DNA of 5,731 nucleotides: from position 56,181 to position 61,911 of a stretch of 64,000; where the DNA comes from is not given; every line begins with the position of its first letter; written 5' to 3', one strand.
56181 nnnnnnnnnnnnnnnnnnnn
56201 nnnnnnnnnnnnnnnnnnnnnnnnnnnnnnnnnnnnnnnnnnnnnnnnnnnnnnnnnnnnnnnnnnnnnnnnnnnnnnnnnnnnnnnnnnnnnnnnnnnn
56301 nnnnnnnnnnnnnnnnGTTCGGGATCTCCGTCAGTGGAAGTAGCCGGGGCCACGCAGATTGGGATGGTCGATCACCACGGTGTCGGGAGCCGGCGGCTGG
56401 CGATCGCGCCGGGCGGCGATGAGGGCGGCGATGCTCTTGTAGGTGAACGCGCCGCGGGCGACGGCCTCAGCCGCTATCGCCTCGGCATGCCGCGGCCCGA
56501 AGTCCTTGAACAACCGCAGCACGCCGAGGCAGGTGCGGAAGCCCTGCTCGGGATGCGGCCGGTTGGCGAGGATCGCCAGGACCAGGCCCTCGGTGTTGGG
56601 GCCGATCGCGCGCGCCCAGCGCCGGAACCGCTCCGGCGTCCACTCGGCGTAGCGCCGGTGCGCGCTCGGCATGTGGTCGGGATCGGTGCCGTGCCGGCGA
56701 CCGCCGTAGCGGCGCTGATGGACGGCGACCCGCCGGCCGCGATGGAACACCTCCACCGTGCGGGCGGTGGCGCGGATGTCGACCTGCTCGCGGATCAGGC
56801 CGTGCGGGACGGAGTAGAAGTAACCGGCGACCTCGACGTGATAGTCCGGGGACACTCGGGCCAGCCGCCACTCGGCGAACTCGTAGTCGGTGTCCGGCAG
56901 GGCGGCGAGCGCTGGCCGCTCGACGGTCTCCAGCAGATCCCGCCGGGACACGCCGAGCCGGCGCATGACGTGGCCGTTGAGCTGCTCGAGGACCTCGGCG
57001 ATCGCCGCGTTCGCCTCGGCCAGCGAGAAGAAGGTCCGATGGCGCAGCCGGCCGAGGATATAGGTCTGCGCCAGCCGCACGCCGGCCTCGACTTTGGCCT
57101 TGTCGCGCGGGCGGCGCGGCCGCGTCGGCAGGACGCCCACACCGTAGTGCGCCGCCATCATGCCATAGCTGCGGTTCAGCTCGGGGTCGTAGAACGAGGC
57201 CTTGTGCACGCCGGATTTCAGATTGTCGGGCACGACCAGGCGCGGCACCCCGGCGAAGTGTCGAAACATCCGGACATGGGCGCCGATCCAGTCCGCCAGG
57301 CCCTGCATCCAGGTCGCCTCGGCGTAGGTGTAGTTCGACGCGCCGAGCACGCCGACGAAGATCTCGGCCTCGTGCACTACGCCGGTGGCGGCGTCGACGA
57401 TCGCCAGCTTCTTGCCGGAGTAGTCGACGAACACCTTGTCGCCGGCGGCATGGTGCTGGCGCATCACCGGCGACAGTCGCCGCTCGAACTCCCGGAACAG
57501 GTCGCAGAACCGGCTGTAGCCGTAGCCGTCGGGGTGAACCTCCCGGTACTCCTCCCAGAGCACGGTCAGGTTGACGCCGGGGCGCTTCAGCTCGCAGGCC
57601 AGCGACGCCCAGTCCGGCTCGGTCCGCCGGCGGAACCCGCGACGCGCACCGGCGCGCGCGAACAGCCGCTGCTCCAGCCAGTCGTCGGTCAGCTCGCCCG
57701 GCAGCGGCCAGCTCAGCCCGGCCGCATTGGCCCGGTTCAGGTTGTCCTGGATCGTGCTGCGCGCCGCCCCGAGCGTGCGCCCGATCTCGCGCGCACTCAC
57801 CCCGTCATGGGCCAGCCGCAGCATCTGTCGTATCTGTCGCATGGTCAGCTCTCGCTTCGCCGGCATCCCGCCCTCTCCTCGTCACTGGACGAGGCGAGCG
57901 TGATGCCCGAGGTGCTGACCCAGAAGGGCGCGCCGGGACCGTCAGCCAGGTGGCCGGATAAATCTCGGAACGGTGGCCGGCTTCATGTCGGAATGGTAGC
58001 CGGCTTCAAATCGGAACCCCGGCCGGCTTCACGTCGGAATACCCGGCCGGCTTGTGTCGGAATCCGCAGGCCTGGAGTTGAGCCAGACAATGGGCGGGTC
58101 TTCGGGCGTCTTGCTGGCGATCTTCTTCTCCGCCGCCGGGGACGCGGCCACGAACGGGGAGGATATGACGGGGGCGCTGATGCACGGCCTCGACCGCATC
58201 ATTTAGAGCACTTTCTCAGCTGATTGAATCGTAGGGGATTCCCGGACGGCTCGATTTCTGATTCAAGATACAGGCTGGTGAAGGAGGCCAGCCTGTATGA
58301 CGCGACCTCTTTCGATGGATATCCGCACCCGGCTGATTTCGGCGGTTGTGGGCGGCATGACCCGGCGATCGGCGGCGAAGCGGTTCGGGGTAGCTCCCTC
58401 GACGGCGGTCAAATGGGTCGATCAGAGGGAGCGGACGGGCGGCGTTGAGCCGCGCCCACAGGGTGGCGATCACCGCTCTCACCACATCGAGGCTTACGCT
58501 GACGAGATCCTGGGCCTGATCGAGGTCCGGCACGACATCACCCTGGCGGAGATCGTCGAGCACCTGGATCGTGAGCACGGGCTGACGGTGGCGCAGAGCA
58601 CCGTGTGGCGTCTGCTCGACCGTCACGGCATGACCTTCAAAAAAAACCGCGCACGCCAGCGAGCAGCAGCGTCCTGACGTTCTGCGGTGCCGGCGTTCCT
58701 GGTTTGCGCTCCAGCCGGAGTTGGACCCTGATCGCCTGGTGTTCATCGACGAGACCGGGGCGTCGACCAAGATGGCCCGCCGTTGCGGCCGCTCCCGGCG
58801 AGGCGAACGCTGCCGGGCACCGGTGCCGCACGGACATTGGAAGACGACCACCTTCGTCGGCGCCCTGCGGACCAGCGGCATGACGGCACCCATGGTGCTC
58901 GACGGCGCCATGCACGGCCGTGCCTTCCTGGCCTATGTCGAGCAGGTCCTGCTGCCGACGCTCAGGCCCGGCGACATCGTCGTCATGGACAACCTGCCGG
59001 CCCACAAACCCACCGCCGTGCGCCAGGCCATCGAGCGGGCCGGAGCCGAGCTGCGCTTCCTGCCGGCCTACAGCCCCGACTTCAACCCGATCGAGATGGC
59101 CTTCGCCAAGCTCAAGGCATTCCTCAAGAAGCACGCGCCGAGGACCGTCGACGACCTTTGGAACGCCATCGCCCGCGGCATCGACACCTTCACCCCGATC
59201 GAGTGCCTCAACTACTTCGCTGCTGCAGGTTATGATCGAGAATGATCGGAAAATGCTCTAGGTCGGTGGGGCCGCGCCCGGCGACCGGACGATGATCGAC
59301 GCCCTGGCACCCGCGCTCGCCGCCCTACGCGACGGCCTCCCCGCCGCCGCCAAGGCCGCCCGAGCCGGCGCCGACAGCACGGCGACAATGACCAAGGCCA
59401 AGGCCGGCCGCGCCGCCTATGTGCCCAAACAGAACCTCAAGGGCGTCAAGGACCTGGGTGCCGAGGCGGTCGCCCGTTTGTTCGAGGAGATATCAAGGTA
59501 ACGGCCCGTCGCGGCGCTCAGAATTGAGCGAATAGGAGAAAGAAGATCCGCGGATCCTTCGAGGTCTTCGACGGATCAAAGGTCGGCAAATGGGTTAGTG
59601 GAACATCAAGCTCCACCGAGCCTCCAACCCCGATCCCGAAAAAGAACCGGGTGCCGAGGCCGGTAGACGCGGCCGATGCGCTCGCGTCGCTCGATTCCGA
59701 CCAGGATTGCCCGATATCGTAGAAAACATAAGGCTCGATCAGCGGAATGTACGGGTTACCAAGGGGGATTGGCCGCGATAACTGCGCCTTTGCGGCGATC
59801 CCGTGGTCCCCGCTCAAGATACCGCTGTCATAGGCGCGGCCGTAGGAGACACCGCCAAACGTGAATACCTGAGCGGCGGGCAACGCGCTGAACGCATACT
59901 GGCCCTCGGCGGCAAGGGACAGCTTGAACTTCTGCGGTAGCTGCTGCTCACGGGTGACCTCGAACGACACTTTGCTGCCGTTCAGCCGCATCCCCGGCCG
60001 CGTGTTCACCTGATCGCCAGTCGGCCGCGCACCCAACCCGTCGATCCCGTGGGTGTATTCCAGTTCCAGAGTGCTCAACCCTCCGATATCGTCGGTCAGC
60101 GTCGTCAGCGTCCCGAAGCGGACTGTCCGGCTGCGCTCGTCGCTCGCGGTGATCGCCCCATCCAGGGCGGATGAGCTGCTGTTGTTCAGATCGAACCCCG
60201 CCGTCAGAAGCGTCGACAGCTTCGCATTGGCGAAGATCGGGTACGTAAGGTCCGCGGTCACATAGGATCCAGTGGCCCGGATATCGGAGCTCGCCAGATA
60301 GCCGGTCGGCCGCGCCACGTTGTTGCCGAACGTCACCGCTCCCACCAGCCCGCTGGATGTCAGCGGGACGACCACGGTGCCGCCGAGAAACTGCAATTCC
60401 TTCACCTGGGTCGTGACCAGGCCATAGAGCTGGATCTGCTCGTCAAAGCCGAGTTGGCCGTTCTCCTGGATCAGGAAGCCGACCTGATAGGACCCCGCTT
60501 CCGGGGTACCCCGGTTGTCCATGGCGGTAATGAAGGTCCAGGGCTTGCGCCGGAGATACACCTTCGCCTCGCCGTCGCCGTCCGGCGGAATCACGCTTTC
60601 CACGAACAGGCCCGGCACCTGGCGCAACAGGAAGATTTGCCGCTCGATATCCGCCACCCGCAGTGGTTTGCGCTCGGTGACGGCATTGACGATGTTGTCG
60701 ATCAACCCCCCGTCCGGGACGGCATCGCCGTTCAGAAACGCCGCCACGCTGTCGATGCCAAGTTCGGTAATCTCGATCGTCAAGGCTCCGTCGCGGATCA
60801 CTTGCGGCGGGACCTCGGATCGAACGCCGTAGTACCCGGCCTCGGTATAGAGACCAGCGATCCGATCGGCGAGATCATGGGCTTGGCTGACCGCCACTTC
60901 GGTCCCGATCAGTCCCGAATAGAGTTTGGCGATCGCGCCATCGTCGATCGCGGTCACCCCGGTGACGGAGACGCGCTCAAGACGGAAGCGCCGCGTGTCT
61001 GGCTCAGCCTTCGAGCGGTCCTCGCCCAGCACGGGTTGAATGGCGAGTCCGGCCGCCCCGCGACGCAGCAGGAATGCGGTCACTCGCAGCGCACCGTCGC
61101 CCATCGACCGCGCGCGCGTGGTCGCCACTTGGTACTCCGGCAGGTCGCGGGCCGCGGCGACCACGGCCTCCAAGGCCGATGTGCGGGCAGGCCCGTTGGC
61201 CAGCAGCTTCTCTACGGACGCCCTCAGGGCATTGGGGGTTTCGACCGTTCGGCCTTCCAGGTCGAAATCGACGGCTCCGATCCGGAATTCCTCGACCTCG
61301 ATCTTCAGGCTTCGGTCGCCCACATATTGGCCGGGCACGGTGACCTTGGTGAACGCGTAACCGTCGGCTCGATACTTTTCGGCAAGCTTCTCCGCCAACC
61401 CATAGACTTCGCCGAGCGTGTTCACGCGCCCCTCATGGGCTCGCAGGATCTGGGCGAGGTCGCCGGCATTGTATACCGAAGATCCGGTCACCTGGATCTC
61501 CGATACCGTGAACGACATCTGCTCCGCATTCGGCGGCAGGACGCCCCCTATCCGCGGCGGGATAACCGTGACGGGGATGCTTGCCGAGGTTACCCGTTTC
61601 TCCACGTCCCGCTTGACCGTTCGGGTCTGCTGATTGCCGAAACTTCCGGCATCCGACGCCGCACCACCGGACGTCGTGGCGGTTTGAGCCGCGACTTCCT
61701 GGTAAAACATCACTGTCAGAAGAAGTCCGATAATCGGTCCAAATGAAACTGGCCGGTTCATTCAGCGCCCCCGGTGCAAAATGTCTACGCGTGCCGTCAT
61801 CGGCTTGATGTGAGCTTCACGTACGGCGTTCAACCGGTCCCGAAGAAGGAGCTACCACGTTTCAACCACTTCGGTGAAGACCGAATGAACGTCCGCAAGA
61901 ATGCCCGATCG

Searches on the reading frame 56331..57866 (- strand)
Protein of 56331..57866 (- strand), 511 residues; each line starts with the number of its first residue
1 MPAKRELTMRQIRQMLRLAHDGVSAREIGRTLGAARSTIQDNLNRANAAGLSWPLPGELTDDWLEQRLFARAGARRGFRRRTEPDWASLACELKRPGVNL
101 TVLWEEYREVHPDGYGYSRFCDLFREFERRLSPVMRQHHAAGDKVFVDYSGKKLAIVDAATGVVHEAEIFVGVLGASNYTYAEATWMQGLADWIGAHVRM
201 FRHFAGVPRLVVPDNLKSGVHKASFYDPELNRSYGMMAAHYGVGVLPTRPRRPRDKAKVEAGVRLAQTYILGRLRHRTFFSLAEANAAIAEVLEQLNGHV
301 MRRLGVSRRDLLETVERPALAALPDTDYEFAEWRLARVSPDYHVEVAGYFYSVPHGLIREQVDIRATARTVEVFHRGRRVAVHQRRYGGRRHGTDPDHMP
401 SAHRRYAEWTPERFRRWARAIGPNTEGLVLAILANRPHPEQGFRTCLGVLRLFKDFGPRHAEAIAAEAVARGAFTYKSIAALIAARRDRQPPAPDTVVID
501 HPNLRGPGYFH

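Call 5: search_protein_families(library=pfam, proteins=[window:56331-57866:-], max_evalue=0.01)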
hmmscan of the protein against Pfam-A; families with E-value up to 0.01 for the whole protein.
window:56331-57866:- (511 aa): 9 families
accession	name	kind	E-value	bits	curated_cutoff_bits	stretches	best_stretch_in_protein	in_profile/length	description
PF22483.2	Mu-transpos_C_2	-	1.4e-21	76.5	27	1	323-392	1-70/73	Mu transposase, C-terminal domain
PF00665.32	rve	-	3.4e-05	24.5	32.6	1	167-253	24-102/102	Integrase core domain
PF13384.12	HTH_23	-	0.00024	21.3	24.6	1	10-51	5-46/50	Homeodomain-like domain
PF13936.12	HTH_38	-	0.00039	20.5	27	1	6-40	4-38/44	Helix-turn-helix domain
PF04218.19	CENP-B_N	-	0.0009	19.3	21.2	1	4-44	4-44/53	CENP-B N-terminal DNA-binding domain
PF12802.13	MarR_2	-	0.0026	18.3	27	0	7-51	3-49/61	MarR family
PF13518.12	HTH_28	-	0.0047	17.4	25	0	14-51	4-41/52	Helix-turn-helix domain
PF08279.18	HTH_11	-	0.0059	16.9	25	0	10-50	3-43/55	HTH domain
PF13551.12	HTH_29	-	0.0086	16.6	28.1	1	14-51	3-41/64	Winged helix-turn helix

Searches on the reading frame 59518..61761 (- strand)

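Call 6: search_protein_families(library=pfam, proteins=[window:59518-61761:-], max_evalue=0.01)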
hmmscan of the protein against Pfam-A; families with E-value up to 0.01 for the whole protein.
window:59518-61761:- (747 aa): 4 families
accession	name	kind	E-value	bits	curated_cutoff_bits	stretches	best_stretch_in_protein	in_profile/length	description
PF08479.16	POTRA_2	-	4.5e-24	84.5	24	2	259-333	1-75/76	POTRA domain, ShlB-type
PF03865.19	ShlB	-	7.8e-22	78.6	22.7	1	404-705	11-310/311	Haemolysin secretion/activation protein ShlB/FhaC/HecB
PF07244.20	POTRA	-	1.3e-07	32.7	21.3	1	85-158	2-78/79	Surface antigen variable number repeat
PF01103.29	Omp85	-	0.00034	20.7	24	1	603-721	171-294/325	Omp85 superfamily domain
